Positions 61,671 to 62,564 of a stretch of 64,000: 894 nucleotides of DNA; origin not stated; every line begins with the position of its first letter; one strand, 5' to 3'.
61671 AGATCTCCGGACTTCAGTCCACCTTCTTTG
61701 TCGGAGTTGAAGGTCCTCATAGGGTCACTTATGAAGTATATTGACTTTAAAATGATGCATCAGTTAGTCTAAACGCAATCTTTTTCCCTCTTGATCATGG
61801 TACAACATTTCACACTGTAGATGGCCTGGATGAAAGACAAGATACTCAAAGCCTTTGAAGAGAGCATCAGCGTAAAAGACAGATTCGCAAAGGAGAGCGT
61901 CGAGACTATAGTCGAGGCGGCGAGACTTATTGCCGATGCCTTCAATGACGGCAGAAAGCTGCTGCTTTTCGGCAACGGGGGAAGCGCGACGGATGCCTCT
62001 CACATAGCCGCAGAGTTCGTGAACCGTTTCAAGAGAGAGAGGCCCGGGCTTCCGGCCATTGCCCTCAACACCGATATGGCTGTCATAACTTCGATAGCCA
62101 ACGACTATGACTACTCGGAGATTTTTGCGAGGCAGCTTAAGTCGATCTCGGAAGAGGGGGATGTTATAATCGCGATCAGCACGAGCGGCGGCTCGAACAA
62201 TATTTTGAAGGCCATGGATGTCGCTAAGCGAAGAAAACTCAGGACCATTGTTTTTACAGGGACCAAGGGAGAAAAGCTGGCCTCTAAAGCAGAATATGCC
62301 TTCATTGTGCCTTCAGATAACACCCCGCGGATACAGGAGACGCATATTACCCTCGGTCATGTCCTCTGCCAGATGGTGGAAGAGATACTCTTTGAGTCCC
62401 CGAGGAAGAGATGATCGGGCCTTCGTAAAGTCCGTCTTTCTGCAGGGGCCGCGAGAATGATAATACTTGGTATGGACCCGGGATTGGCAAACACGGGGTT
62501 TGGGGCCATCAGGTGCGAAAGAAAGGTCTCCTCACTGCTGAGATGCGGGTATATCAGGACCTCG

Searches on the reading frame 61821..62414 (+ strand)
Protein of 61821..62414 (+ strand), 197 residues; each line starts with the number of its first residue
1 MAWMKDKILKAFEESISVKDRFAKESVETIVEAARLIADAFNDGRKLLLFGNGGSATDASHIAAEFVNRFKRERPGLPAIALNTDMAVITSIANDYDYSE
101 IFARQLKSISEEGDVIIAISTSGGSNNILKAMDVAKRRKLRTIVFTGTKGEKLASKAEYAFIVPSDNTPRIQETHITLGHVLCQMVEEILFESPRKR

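Call 21: search_protein_families(library=pfam, proteins=[window:61821-62414:+], max_evalue=0.0001)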
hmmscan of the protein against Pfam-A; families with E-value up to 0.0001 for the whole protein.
window:61821-62414:+ (197 aa): 2 families
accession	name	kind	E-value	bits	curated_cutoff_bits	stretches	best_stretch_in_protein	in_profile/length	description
PF13580.11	SIS_2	-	1.8e-29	102.9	27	1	13-147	4-138/138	SIS domain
PF01380.27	SIS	-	1.3e-11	44.8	25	1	86-169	27-110/131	SIS domain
